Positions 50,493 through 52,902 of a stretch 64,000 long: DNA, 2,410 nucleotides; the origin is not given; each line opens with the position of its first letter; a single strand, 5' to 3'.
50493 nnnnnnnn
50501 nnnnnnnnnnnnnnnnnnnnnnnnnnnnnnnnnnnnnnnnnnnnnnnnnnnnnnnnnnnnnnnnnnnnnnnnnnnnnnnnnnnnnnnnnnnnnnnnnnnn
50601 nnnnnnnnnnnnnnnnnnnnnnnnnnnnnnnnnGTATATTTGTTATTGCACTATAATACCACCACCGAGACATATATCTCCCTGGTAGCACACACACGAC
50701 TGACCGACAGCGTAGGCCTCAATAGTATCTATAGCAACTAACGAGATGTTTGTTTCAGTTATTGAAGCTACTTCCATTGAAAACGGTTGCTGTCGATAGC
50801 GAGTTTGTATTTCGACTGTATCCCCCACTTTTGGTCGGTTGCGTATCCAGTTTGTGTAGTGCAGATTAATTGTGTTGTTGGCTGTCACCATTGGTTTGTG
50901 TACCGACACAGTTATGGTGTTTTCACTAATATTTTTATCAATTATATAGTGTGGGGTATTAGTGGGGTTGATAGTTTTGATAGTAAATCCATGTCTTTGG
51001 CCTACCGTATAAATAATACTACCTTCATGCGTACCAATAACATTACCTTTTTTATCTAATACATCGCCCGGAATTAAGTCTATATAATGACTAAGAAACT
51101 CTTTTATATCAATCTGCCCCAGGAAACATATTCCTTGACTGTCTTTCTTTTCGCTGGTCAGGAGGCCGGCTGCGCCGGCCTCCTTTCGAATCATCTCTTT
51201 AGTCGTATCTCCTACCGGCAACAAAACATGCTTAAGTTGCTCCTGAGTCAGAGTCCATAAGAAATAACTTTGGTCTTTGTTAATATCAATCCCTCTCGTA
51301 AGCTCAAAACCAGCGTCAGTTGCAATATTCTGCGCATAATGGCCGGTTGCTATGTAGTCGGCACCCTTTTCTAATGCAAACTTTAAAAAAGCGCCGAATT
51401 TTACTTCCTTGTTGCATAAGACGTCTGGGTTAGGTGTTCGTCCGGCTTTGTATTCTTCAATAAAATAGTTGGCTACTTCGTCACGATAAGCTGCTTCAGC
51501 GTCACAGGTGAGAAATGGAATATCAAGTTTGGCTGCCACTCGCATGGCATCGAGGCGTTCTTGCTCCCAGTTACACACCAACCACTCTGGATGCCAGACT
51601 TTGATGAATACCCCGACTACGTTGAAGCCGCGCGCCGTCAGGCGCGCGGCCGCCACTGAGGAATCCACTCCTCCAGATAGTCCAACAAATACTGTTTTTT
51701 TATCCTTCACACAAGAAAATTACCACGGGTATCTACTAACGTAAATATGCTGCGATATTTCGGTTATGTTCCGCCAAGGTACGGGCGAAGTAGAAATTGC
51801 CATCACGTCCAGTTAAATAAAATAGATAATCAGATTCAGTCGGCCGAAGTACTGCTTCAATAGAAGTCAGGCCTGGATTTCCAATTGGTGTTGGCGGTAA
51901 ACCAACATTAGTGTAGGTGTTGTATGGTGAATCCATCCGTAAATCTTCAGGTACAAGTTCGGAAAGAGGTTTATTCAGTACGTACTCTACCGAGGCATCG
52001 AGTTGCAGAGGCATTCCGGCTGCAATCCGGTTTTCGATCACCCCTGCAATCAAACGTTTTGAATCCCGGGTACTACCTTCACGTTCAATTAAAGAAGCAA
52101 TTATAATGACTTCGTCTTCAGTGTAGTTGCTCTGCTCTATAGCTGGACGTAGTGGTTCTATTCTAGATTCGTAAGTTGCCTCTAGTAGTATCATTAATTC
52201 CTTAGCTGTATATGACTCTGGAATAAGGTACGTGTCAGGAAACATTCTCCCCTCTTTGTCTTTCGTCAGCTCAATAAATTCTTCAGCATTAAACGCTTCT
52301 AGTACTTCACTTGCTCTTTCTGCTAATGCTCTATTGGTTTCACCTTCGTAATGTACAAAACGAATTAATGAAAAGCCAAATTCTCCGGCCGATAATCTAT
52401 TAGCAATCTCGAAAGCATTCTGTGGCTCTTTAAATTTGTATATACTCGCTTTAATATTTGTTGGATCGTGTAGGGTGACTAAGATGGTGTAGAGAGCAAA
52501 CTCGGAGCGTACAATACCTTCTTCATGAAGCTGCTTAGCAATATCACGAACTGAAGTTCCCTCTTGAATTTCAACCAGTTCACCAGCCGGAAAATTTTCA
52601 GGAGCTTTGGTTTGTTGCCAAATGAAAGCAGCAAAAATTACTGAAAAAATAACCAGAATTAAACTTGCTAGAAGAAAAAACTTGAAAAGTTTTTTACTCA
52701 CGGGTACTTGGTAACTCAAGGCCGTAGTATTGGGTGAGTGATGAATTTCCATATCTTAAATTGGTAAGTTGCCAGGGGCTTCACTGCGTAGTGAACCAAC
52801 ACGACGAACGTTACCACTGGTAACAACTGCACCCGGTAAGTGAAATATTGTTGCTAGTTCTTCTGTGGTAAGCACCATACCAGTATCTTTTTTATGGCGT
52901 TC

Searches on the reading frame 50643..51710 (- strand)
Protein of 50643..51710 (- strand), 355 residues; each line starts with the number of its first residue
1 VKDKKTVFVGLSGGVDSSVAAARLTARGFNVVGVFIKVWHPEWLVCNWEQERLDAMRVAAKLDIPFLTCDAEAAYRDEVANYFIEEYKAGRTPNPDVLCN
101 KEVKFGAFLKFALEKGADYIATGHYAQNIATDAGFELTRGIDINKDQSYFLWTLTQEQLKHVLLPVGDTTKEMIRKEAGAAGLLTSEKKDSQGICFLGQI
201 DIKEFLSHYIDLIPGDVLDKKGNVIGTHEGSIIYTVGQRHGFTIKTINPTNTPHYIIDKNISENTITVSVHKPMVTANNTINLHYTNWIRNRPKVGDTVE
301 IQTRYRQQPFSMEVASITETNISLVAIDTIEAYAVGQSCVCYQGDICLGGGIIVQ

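Call 63: search_protein_families(library=pfam, proteins=[window:50643-51710:-], max_evalue=0.001)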
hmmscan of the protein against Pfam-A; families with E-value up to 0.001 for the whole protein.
window:50643-51710:- (355 aa): 5 families
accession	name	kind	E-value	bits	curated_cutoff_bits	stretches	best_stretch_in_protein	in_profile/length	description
PF03054.22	tRNA_Me_trans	-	4.1e-71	239.3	20.6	1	6-198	2-201/202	tRNA methyl transferase HUP domain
PF20259.3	tRNA_Me_trans_M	-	7.3e-18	64.3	27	1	203-269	1-65/66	tRNA methyl transferase PRC-barrel domain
PF20258.4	tRNA_Me_trans_C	-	4.1e-13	49.9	20.6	1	280-353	3-77/77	Aminomethyltransferase beta-barrel domain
PF02540.23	NAD_synthase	-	9e-05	22.1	21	1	4-76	18-86/242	NAD synthase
PF02568.20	ThiI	-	0.00029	20.9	20.5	1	6-37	5-36/197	Thiamine biosynthesis protein (ThiI)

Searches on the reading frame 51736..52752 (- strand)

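Call 63: search_protein_families(library=pfam, proteins=[window:51736-52752:-], max_evalue=0.001)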
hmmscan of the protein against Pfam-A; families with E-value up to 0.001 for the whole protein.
window:51736-52752:- (338 aa): 1 family
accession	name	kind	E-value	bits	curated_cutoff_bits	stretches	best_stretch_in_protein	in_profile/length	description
PF02618.21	YceG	-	1.9e-69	234.6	32.4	1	60-334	1-274/275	YceG-like family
